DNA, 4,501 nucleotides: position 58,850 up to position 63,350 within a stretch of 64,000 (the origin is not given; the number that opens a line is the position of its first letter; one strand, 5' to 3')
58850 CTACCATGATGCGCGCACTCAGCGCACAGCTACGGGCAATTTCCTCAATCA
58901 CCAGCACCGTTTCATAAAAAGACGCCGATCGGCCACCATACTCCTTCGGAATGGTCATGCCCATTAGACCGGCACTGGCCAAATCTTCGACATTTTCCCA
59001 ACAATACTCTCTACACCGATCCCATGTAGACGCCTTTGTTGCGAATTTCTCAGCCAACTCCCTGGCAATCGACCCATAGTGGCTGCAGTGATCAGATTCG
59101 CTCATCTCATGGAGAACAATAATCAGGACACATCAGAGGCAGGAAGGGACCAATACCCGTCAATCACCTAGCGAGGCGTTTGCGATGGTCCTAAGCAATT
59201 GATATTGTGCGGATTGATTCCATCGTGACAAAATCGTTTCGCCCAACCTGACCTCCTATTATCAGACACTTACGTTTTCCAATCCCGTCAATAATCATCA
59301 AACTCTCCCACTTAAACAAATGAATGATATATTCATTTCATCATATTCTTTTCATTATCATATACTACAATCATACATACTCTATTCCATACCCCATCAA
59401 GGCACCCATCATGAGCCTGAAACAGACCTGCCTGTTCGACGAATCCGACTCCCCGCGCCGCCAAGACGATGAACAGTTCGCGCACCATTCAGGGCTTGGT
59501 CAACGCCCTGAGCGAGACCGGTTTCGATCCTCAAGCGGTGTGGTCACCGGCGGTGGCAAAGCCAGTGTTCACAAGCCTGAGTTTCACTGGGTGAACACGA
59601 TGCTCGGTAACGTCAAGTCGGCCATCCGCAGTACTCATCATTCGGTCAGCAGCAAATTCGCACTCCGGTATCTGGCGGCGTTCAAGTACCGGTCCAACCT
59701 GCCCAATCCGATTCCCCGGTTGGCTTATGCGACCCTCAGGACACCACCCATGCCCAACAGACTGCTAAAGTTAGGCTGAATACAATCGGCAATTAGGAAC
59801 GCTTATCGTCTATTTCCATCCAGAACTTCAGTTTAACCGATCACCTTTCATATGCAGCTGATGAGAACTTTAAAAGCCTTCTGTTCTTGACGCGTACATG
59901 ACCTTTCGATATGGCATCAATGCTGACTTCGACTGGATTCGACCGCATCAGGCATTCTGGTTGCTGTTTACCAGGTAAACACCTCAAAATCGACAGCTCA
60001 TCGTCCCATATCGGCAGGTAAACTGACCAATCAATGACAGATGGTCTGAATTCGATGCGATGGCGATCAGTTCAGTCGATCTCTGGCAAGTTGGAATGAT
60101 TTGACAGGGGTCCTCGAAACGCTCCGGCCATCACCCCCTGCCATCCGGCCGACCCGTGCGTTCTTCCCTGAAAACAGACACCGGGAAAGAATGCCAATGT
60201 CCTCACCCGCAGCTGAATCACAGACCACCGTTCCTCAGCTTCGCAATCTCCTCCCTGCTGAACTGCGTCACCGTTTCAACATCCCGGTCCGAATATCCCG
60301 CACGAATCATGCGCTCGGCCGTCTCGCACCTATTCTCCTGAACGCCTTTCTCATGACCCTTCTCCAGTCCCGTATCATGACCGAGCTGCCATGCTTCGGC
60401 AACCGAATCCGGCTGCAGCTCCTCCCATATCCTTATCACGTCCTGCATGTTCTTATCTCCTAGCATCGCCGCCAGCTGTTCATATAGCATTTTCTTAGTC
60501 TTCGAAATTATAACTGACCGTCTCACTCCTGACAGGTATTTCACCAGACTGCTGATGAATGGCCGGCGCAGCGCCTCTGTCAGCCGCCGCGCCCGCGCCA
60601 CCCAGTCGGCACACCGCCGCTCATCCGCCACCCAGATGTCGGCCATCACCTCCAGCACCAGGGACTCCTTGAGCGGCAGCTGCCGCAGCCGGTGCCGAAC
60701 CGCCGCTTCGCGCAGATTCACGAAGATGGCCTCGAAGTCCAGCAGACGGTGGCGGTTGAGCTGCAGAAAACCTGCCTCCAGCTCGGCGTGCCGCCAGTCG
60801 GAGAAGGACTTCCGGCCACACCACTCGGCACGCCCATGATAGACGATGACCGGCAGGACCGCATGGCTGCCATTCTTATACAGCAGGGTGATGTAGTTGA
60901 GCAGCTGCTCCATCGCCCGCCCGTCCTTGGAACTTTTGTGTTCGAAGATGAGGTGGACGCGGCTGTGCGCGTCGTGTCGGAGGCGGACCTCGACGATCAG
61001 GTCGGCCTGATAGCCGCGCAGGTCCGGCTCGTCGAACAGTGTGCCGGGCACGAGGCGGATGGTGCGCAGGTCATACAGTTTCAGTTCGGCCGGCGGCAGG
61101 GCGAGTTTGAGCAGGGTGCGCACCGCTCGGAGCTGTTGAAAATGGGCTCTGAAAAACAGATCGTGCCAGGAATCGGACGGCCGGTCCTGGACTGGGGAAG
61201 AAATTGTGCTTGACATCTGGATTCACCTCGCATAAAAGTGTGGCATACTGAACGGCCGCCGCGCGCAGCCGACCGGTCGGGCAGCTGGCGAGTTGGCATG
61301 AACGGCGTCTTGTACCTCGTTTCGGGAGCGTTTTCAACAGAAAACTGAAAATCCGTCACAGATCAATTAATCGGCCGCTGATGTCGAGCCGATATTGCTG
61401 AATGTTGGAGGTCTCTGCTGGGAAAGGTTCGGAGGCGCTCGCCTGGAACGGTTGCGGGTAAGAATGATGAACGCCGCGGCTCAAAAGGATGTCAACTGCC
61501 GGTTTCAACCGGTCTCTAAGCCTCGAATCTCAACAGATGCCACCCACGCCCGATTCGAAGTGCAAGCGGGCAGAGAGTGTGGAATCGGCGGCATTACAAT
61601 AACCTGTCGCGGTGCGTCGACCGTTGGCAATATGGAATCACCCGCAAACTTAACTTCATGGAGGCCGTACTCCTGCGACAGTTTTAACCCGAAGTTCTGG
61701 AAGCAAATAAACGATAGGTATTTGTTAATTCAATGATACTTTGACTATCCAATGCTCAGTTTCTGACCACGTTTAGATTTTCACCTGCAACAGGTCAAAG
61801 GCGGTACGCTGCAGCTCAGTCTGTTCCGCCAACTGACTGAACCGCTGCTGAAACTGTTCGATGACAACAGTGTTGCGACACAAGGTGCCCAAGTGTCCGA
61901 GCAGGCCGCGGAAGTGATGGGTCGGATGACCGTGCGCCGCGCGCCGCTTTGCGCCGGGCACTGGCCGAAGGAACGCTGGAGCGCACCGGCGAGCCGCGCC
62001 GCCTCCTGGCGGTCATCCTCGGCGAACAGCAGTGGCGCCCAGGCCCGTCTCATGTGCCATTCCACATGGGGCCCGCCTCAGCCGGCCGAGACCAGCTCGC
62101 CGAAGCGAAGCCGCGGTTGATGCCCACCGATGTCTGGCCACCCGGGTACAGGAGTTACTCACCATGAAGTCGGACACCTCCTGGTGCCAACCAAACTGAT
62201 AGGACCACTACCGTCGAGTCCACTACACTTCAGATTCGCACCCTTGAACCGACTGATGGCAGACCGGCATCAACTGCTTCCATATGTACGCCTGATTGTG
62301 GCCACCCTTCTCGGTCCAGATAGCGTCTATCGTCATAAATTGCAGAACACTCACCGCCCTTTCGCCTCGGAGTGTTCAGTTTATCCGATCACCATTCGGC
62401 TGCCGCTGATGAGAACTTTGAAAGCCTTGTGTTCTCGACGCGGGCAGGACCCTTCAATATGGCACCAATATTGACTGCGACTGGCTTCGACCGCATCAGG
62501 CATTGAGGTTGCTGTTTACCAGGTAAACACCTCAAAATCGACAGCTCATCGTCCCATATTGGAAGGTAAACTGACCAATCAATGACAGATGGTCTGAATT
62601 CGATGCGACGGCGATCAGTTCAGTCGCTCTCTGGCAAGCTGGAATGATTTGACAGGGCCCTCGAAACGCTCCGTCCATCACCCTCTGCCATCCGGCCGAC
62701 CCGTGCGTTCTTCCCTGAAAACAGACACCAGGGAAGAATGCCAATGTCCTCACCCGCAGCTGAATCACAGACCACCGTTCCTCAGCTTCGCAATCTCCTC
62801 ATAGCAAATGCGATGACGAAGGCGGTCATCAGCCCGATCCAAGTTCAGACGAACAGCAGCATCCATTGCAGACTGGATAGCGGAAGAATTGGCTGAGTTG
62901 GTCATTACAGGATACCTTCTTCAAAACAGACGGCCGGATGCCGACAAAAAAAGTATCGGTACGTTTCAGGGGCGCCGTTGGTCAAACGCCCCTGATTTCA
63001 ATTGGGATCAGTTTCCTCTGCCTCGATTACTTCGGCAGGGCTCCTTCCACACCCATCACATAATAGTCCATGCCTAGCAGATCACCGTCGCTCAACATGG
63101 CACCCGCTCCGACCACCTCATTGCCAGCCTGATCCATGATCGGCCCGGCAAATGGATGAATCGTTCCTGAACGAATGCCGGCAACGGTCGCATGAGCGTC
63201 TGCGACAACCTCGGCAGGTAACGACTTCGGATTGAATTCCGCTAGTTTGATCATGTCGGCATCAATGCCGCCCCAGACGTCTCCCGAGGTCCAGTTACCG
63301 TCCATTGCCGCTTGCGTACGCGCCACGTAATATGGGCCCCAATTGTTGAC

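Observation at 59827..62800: ~427-bp direct repeats bracket the Rpn nuclease gene; each repeat carries the last 12 rpn codons plus a conserved non-coding tail with a 15-bp palindrome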

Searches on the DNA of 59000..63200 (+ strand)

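Call 5: search_rna_families(source=window, start=59000, end=63200, threshold=evalue, max_evalue=1)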
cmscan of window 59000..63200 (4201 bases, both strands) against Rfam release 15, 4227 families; matches with E-value up to 1: 1.
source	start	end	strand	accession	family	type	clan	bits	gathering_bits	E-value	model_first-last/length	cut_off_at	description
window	63002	63129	-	RF02267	Vax2os1_2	Gene; lncRNA;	-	10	55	0.69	348-466/466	no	Vax2os1 conserved region 2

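Call 6: search_dna_similar(query=window:59827-60217:+, collection=ecoli_genomes, mode=distant)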
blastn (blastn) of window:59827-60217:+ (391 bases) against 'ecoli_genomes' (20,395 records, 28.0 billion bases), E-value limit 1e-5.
No match.

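Call 7: search_dna_similar(query=window:59827-60217:+, collection=plasmids, mode=distant)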
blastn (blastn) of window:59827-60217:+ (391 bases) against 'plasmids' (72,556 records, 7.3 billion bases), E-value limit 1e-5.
No match.

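Call 68: search_dna_similar(query=window:59837-60217:+, collection=phages, mode=distant)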
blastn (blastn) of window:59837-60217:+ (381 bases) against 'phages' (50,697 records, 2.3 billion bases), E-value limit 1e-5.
No match.

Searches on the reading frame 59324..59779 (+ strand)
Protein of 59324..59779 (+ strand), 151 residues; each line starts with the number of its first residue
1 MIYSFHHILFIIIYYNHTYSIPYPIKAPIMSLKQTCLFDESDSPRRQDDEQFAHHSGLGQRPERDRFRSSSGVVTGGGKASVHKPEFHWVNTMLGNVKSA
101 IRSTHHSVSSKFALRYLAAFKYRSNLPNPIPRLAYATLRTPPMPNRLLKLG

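Call 4: search_protein_families(library=pfam, proteins=[window:59324-59779:+], max_evalue=0.1)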
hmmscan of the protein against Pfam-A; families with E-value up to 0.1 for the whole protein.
window:59324-59779:+ (151 aa): 1 family
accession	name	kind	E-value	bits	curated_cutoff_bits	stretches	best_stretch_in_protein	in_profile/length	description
PF12762.13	DDE_Tnp_IS1595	-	4.5e-09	36.9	27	1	71-125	99-153/153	ISXO2-like transposase domain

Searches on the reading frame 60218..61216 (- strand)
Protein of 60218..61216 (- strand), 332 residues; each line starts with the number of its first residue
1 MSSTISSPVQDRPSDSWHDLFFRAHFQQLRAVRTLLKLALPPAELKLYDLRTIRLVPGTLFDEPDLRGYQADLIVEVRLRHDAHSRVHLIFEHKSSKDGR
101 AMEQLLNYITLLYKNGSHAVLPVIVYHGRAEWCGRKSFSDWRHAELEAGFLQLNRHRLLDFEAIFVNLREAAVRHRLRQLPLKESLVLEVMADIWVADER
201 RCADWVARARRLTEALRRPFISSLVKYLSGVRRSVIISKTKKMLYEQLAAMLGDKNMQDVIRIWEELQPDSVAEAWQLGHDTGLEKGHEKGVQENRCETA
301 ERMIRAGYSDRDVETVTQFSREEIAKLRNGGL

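Call 4: search_protein_families(library=pfam, proteins=[window:60218-61216:-], max_evalue=0.1)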
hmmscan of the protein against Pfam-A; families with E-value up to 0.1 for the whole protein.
window:60218-61216:- (332 aa): 1 family
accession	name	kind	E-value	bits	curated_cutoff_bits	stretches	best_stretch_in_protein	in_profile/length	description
PF04754.18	Transposase_31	-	3.9e-21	76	21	1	18-164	3-155/203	Putative transposase, YhgA-like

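Call 11: find_encoding_contigs(protein=window:60218-61216:-, flank=10000, max_places=10)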
Protein window:60218-61216:- (332 aa): no gene with exactly this product is on record in the collection.

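Call 12: find_homologous_proteins(query=window:60218-61216:-)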
Query window:60218-61216:- (332 aa): 12 proteins with E <= 0.001 among 5902 candidates.
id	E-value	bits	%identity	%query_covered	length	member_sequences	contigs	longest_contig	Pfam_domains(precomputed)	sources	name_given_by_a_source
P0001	2.3e-181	620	83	100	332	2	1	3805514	PF04754.19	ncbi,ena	-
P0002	8.9e-179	612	82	100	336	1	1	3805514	PF04754.19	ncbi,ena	-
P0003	5.5e-176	603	82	100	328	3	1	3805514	PF04754.19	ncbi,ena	-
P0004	3.4e-169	580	77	100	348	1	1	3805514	PF04754.19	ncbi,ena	-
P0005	1.5e-63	233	39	99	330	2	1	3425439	PF04754.19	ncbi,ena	-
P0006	5.3e-15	74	25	95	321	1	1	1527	PF04754.19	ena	-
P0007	3.1e-8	52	23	94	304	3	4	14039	PF04754.19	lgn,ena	-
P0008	5.3e-7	48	32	35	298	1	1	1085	PF04754.19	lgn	-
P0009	1.2e-6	46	23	84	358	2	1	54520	PF04754.19,PF14261.12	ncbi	-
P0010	1.4e-5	43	22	86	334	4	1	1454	PF04754.19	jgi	-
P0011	3.4e-4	38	24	88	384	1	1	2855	PF04754.19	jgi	jgi:predicted transposase/invertase (TIGR01784 family)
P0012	7.3e-4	37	28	36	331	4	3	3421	PF04754.19,PF14261.12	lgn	-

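Call 13: find_encoding_contigs(protein=P0001, flank=6000, max_places=3)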
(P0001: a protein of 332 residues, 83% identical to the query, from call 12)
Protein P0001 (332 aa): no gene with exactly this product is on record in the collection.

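Call 14: find_encoding_contigs(protein=P0002, flank=6000, max_places=3)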
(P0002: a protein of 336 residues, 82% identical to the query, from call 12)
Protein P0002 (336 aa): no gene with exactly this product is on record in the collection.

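Call 15: find_encoding_contigs(protein=P0003, flank=6000, max_places=3)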
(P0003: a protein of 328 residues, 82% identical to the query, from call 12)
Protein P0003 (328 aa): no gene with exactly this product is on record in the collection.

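Call 16: find_encoding_contigs(protein=P0004, flank=6000, max_places=3)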
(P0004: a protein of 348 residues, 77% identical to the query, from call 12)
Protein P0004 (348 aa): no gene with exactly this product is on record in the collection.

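Call 18: find_related_loci(query=A2, collection=genome_contigs, flank=6000)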
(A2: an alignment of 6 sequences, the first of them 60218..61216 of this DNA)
Query A2 (332 aa) in genome_contigs; peptide patterns used: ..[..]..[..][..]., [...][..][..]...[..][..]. (x = any residue, [..] = any of these).
34 stretches matched a pattern; 3 encode a relative of the query (tblastn E <= 1e-3); 3 distinct loci.
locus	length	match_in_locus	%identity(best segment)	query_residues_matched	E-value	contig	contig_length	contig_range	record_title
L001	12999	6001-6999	40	1-330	1e-71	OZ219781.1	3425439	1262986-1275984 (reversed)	MAG: Arenicellales bacterium isolate 3acc40f7-a85a-494a-900f-447d5a6f54c4 genome assembly, chromosome: 1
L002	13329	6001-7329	39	1-330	5e-71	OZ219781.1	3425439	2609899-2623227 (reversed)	MAG: Arenicellales bacterium isolate 3acc40f7-a85a-494a-900f-447d5a6f54c4 genome assembly, chromosome: 1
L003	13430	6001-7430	37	17-330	8e-57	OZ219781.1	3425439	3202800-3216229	MAG: Arenicellales bacterium isolate 3acc40f7-a85a-494a-900f-447d5a6f54c4 genome assembly, chromosome: 1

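Call 23: list_cluster_members(proteins=[P0001, P0002, P0003, P0004, P0005, window:60218-61216:-])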
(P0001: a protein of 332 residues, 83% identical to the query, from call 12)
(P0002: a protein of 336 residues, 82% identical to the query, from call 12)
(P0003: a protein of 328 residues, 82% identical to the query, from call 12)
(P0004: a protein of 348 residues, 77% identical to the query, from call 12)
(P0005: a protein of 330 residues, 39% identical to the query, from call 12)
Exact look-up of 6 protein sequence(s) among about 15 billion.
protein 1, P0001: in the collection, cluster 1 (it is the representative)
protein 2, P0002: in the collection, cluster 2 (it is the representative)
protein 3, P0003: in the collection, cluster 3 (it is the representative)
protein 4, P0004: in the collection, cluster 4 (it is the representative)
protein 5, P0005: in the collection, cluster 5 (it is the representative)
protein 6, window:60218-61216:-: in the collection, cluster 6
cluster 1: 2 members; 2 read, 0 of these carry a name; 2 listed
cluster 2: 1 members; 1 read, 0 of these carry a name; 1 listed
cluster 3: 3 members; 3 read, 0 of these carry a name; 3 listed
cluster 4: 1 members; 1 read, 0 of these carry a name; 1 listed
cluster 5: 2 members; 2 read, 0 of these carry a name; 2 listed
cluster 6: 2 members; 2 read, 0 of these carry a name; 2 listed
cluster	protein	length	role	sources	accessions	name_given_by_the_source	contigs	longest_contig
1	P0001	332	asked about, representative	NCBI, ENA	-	-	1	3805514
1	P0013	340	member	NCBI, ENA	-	-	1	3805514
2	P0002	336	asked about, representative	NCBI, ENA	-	-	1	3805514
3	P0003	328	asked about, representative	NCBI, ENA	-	-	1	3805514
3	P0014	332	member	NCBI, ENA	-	-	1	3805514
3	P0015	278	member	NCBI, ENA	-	-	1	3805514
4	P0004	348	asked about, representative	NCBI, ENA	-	-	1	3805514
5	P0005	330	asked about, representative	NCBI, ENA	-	-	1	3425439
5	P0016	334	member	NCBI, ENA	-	-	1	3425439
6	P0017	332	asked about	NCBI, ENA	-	-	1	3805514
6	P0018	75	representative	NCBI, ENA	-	-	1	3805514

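Call 57: search_protein_families(library=ncbifam, proteins=[window:60218-61216:-], max_evalue=1)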
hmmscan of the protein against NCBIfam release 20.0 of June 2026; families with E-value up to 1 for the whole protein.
window:60218-61216:- (332 aa): 5 families
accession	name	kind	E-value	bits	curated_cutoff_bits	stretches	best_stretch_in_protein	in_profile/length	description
NF007418.0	PRK09956.1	equivalog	7.1e-11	41.7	583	2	15-129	7-126/308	ISNCY family transposase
TIGR01784.1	T_den_put_tspse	subfamily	3.1e-10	40.3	52.1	2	268-326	219-272/273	Rpn family recombination-promoting nuclease/putative transposase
NF007361.0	PRK09857.1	equivalog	7e-06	25.7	583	1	13-115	5-105/292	recombination-promoting nuclease RpnA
NF009925.1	PRK13386.1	equivalog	0.079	12.2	192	1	266-310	29-73/228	flagellar assembly protein FliH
NF004266.1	PRK05687.1-1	equivalog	0.084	12.3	260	1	249-307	31-89/230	flagellar assembly protein FliH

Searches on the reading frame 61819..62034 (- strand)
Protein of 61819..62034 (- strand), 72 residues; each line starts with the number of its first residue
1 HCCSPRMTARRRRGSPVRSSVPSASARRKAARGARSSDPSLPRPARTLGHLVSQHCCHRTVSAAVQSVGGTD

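Call 78: search_protein_families(library=pfam, proteins=[window:61819-62034:-], max_evalue=10)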
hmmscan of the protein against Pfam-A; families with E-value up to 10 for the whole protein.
seq(72 aa): 0 families

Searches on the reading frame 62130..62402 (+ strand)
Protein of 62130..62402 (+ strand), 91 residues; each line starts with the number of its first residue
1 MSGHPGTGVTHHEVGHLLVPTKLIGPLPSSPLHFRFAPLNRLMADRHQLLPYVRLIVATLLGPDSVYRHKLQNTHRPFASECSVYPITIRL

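Call 78: search_protein_families(library=pfam, proteins=[window:62130-62402:+], max_evalue=10)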
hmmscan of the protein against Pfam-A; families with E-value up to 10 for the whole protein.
seq(91 aa): 0 families
